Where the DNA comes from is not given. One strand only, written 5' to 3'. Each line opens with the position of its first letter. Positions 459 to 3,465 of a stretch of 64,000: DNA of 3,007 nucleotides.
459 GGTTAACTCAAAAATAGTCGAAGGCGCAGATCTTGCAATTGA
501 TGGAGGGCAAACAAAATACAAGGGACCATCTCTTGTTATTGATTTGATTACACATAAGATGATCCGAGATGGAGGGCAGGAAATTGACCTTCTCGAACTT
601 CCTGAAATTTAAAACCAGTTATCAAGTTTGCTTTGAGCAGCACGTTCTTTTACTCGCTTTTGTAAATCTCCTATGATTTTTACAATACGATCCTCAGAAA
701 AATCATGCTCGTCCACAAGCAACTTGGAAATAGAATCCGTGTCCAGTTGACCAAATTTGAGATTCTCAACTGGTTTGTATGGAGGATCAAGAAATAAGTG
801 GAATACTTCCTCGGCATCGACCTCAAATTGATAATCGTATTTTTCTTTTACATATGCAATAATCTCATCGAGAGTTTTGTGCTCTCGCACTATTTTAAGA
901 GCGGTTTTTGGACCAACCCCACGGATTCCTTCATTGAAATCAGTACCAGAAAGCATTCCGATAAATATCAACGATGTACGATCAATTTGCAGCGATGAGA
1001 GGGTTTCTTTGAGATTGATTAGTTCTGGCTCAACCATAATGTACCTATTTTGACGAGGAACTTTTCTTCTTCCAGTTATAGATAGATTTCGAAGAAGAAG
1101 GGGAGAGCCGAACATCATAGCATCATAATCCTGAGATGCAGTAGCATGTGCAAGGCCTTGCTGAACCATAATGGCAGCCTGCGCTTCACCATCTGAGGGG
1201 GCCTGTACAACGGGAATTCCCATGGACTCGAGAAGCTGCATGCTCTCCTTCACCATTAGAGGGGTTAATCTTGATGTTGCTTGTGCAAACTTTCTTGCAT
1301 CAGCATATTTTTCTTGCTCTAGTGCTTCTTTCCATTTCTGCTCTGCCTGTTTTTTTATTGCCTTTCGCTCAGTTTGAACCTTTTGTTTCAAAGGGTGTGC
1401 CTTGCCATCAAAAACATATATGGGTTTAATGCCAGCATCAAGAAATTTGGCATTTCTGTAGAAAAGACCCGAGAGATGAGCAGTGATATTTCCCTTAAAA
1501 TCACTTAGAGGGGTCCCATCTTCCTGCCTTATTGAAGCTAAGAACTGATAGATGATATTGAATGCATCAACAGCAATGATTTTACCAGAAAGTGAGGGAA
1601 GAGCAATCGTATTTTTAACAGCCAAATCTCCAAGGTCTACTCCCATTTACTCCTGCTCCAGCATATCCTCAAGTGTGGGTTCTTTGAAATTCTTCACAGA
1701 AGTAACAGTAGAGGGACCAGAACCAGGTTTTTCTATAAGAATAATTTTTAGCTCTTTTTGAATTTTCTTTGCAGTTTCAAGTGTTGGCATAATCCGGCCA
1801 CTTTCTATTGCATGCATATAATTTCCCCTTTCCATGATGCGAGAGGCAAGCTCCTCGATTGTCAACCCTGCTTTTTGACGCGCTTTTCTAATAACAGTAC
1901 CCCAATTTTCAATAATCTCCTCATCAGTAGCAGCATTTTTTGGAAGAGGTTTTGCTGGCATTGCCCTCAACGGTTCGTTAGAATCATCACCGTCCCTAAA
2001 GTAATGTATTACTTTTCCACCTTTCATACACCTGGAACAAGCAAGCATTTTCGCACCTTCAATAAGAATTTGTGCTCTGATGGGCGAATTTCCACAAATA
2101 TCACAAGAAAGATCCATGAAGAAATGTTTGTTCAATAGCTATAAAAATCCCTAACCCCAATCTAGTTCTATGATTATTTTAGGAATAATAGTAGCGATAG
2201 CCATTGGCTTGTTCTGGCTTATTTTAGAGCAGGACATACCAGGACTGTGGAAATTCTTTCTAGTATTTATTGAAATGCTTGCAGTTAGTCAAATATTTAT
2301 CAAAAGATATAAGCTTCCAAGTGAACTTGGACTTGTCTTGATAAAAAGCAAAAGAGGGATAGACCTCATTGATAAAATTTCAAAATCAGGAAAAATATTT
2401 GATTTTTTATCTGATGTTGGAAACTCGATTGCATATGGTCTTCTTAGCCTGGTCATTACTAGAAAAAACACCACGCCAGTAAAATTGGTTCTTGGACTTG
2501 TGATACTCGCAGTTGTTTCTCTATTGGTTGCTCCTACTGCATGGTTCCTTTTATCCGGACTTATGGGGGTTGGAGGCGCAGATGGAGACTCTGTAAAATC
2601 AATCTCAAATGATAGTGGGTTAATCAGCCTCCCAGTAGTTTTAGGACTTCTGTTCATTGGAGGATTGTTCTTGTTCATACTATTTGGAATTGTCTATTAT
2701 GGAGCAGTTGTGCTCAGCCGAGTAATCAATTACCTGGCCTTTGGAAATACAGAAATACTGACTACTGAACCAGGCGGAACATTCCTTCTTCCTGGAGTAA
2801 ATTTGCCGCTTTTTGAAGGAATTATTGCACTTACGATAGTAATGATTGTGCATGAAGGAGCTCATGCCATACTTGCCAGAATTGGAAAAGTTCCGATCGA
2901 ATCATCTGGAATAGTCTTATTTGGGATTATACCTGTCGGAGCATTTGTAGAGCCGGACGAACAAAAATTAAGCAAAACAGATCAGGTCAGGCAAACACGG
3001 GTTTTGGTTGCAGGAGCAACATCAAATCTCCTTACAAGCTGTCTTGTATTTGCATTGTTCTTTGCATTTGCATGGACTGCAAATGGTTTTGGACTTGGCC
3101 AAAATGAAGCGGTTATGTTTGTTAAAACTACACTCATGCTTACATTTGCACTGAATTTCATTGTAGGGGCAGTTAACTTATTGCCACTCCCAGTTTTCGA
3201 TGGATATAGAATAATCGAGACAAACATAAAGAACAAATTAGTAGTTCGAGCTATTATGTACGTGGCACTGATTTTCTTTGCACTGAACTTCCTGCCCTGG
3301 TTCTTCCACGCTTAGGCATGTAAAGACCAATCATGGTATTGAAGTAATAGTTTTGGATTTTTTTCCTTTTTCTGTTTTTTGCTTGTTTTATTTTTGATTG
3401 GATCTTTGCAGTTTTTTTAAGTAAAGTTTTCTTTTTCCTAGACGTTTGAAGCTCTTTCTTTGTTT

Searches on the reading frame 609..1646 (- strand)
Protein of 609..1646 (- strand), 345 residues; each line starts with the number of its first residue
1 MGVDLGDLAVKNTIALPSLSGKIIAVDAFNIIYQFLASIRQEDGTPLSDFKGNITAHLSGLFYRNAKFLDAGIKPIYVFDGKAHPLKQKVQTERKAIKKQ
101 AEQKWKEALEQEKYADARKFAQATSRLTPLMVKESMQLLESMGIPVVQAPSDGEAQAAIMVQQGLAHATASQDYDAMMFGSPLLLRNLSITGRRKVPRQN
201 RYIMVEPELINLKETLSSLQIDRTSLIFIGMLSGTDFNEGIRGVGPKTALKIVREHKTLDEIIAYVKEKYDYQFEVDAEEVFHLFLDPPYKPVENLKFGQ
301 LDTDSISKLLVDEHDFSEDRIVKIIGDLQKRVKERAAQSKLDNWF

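Call 76: find_encoding_contigs(protein=window:609-1646:-, flank=10000, max_places=4)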
Protein window:609-1646:- (345 aa): 1 contig read that carries it; 1 place shown.
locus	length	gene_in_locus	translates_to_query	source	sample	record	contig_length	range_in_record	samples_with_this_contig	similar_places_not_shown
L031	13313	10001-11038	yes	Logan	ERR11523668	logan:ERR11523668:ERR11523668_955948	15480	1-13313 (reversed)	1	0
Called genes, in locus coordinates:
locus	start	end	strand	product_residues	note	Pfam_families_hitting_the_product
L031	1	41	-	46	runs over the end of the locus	-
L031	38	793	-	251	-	PF00702:Hydrolase, PF13344:Hydrolase_6, PF13419:HAD_2 (faint), PF09419:PGP_phosphatase (weak), PF13242:Hydrolase_like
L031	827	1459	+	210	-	PF01902:Diphthami_syn_2_N, PF28410:Diphthami_syn_2_C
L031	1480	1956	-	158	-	-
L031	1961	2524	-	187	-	PF01437:PSI (faint)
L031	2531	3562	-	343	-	PF00586:AIRS, PF02769:AIRS_C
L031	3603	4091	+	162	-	-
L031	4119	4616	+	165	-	-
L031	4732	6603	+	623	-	PF08915:tRNA-Thr_ED, PF00587:tRNA-synt_2b, PF03129:HGTP_anticodon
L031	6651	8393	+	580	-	-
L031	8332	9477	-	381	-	PF02163:Peptidase_M50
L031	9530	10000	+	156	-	PF24250:HVO_2718 (weak), PF12844:HTH_19, PF01381:HTH_3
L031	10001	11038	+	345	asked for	PF00752:XPG_N, PF01367:5_3_exonuc (faint), PF00867:XPG_I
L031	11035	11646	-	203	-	PF01300:Sua5_yciO_yrdC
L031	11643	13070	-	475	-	PF01921:tRNA-synt_1f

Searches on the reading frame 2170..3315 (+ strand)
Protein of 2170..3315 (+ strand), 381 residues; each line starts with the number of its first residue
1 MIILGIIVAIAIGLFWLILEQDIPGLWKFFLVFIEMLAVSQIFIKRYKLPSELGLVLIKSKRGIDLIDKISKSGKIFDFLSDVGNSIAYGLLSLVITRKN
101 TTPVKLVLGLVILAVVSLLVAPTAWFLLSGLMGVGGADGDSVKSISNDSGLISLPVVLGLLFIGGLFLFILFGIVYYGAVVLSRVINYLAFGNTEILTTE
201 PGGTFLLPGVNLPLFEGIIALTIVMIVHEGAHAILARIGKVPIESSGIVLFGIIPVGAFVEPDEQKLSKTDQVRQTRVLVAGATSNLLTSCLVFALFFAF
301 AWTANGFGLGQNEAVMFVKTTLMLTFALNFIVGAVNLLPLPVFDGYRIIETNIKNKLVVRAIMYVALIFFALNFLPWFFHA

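Call 82: search_protein_families(library=pfam, proteins=[window:2170-3315:+], max_evalue=0.01)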
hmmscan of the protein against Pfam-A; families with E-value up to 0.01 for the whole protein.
window:2170-3315:+ (381 aa): 1 family
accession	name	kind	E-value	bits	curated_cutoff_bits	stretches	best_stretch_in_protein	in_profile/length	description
PF02163.28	Peptidase_M50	-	4.3e-17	62.6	27.2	1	217-357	2-201/221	Peptidase family M50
